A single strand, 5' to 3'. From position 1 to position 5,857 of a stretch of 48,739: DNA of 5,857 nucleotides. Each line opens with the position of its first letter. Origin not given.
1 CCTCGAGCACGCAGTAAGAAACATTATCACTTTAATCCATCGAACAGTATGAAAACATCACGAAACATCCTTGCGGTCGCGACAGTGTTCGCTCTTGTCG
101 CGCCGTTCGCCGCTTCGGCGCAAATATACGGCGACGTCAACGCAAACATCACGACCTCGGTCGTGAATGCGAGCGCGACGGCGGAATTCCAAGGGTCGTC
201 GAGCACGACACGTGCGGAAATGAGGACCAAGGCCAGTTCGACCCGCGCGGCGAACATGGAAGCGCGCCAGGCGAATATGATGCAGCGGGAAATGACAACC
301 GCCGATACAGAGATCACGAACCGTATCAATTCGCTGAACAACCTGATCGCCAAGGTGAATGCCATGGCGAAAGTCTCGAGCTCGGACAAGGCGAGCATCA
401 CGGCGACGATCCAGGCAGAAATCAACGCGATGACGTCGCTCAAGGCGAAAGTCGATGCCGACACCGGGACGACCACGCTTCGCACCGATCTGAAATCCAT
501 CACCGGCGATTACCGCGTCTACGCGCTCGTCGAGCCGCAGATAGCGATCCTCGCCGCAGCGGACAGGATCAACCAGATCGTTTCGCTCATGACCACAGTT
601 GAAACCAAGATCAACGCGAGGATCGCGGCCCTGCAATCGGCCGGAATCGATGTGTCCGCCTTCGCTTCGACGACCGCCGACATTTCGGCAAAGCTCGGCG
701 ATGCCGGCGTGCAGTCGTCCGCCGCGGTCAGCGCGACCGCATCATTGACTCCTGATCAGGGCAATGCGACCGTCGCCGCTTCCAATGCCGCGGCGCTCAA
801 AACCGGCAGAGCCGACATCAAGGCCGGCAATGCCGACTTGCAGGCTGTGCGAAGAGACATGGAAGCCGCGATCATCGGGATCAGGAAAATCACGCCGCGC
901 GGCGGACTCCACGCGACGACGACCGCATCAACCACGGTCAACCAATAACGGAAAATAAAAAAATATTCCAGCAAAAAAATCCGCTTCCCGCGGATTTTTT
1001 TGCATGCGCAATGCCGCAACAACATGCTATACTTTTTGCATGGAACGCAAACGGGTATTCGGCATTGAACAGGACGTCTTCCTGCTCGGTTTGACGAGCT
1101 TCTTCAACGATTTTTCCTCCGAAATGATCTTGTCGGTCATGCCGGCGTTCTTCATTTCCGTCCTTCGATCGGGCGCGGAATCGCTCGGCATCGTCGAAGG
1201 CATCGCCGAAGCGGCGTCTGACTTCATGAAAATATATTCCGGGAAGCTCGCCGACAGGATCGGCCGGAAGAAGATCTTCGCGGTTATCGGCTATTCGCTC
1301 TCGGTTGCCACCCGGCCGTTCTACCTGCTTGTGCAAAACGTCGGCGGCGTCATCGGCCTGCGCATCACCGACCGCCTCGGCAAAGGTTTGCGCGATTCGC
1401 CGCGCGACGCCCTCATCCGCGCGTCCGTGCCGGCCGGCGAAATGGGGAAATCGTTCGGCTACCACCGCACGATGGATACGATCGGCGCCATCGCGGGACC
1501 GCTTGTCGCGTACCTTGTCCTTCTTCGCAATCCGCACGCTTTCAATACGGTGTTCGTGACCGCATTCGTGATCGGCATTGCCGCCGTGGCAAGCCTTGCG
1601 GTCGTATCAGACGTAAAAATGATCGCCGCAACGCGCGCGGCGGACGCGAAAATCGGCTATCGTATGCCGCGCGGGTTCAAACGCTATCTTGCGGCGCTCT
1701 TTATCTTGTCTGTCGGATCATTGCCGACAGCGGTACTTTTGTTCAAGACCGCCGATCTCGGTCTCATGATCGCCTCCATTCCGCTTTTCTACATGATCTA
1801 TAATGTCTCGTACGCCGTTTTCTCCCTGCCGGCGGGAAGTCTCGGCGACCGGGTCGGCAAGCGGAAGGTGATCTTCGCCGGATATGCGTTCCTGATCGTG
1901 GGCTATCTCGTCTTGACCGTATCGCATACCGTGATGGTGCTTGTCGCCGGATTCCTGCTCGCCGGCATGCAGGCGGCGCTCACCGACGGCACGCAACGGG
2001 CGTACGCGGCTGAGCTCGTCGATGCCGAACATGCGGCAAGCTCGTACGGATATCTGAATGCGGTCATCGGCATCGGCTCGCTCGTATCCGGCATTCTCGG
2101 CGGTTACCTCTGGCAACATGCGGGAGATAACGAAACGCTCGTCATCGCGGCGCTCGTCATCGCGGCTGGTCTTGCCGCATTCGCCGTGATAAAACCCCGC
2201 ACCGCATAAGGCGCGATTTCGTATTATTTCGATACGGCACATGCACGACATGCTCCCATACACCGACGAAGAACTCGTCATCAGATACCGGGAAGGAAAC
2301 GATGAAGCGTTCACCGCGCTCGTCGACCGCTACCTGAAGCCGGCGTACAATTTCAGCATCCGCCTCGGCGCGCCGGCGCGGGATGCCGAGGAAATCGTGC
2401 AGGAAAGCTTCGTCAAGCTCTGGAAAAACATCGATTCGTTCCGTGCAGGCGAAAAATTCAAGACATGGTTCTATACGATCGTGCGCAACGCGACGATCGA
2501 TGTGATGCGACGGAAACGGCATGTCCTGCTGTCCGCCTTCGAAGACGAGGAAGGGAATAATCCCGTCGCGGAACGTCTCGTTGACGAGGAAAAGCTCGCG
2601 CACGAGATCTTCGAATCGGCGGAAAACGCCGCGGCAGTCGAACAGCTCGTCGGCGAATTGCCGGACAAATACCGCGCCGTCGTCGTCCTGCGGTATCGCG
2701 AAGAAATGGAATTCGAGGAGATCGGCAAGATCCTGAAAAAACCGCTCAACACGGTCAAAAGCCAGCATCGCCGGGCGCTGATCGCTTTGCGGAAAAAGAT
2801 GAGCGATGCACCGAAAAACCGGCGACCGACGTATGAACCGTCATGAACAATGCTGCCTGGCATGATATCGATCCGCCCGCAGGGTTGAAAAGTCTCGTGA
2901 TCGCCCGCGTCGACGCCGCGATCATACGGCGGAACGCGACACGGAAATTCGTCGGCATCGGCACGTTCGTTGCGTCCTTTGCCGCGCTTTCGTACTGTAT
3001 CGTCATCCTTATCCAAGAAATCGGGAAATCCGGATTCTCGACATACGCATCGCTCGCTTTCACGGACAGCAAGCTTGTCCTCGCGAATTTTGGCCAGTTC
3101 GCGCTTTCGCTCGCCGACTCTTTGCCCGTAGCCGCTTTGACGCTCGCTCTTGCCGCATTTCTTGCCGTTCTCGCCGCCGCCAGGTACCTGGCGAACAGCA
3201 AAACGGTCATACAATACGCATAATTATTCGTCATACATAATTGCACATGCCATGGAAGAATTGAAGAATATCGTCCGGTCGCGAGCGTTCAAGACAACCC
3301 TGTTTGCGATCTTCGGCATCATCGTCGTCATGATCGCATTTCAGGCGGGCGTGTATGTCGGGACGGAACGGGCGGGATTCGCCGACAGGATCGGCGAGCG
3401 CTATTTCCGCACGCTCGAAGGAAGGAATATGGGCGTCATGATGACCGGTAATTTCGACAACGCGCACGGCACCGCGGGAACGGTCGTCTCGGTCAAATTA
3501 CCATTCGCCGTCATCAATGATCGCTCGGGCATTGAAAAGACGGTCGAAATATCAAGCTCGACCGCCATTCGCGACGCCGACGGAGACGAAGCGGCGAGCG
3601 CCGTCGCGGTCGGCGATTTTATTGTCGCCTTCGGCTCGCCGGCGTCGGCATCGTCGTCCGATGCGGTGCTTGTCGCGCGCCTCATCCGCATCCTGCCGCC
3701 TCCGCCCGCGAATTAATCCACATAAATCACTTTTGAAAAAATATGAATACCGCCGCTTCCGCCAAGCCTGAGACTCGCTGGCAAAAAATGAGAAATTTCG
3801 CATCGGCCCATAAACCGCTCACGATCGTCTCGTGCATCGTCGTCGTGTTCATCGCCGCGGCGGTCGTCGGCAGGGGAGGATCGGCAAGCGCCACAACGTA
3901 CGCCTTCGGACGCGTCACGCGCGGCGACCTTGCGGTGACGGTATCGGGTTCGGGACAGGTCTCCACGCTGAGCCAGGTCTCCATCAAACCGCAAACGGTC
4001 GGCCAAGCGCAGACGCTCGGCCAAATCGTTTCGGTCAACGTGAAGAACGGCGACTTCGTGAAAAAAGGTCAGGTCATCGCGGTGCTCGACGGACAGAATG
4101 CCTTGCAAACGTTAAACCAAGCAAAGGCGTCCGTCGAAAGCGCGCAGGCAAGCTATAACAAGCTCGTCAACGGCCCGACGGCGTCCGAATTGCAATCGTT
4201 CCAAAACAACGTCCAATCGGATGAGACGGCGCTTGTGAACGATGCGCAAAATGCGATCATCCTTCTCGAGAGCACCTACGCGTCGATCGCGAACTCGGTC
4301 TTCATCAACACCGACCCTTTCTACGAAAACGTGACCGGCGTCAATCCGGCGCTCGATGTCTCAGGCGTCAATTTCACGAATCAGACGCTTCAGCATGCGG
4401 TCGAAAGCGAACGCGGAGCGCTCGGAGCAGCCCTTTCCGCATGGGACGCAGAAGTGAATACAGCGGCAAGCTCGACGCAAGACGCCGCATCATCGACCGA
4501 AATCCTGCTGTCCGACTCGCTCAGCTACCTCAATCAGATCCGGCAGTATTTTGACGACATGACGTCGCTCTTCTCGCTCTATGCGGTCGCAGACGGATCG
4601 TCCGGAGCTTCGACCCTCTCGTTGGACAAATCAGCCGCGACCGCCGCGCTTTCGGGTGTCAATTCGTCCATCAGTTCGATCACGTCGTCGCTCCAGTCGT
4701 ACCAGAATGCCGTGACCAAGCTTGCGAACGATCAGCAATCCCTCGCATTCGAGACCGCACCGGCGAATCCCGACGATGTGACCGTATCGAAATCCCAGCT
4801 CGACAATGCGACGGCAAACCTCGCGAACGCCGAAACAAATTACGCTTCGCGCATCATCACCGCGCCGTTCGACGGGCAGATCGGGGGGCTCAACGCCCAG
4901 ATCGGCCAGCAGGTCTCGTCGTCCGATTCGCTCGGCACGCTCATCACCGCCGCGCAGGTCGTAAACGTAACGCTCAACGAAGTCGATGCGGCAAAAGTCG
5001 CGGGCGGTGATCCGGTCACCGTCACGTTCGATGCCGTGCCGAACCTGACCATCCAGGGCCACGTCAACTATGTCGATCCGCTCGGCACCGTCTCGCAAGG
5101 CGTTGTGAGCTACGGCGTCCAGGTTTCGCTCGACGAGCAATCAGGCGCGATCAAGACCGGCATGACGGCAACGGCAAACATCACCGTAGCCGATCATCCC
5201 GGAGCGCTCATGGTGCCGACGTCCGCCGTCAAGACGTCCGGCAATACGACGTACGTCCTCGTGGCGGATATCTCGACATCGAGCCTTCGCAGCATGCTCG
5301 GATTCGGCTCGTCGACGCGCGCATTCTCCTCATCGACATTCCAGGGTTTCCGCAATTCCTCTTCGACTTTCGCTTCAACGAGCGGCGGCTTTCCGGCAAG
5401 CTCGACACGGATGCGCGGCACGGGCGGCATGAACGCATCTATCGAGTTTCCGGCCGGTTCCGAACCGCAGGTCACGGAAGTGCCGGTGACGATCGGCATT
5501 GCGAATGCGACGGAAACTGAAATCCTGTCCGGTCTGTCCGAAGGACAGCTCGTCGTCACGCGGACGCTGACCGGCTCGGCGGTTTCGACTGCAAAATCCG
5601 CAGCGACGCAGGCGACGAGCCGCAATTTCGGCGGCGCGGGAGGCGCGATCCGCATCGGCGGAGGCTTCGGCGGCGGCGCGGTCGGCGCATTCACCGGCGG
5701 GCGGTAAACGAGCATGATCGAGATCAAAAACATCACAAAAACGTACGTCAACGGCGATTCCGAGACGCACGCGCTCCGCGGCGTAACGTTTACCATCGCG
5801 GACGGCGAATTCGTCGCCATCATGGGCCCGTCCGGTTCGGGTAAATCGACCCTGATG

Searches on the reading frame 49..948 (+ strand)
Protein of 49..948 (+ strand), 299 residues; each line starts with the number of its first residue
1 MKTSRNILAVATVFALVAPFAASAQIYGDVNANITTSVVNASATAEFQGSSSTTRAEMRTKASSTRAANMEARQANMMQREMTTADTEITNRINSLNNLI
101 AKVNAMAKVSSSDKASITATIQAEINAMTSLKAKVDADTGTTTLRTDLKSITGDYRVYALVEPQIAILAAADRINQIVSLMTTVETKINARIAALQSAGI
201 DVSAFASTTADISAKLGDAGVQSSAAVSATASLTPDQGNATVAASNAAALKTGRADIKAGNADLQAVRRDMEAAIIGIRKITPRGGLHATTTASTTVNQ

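Call 61: find_encoding_contigs(protein=window:49-948:+, flank=10000, max_places=2)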
Protein window:49-948:+ (299 aa): 1 contig read that carries it; 1 place shown.
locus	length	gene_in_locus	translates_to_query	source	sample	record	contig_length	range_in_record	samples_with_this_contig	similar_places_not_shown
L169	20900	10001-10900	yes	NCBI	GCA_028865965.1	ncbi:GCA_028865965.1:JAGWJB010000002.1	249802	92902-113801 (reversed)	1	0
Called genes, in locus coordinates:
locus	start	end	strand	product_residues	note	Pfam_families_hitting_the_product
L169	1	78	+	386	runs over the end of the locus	PF05496:RuvB_N, PF00158:Sigma54_activat (faint), PF20720:nSTAND3 (faint), PF00004:AAA, PF07728:AAA_5 (weak), PF13173:AAA_14 (weak), PF16193:AAA_assoc_2, PF12002:MgsA_C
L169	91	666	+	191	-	PF04140:ICMT, PF04191:PEMT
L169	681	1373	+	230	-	PF00106:adh_short, PF08659:KR, PF23441:SDR (weak), PF13561:adh_short_C2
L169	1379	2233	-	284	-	PF01551:Peptidase_M23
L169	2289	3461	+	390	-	PF01520:Amidase_3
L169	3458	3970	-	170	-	-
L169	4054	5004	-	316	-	-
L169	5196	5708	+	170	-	PF04542:Sigma70_r2, PF08281:Sigma70_r4_2, PF04545:Sigma70_r4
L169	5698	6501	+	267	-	PF18915:DUF5667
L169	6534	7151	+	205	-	PF02589:LUD_dom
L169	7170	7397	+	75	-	-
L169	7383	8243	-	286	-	PF02673:BacA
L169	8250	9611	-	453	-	PF13406:SLT_2 (weak)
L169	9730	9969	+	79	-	-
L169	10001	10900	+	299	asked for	-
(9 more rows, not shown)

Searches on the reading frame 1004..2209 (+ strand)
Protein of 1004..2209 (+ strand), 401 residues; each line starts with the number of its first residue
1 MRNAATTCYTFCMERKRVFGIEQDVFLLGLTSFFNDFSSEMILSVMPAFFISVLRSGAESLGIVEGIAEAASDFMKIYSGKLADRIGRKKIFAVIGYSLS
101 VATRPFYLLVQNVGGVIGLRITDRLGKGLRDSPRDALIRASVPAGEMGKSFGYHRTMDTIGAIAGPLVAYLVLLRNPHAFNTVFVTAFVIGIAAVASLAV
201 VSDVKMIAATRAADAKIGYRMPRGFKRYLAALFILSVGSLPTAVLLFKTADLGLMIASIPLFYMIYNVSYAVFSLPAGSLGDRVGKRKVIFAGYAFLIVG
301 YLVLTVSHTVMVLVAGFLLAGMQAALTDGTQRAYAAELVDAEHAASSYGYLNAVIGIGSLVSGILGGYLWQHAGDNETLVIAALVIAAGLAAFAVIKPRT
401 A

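Call 60: find_encoding_contigs(protein=window:1004-2209:+, flank=10000, max_places=2)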
Protein window:1004-2209:+ (401 aa): no gene with exactly this product is on record in the collection.

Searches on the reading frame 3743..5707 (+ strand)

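Call 7: search_protein_families(library=pfam, proteins=[window:3743-5707:+])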
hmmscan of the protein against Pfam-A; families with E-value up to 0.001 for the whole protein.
window:3743-5707:+ (654 aa): 4 families
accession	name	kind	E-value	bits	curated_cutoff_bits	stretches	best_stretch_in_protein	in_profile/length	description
PF13437.12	HlyD_3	-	5.8e-14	53.2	22.2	1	372-471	2-104/106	HlyD family secretion protein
PF16576.10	HlyD_D23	-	7.9e-14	51.9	30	1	317-476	60-214/214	Barrel-sandwich domain of CusB or HlyD membrane-fusion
PF13533.13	Biotin_lipoyl_2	-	5.1e-08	33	29.8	1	89-116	5-32/32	Biotin-lipoyl like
PF00364.28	Biotin_lipoyl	-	6.1e-06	26.4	22.1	0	87-115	9-36/73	Biotin-requiring enzyme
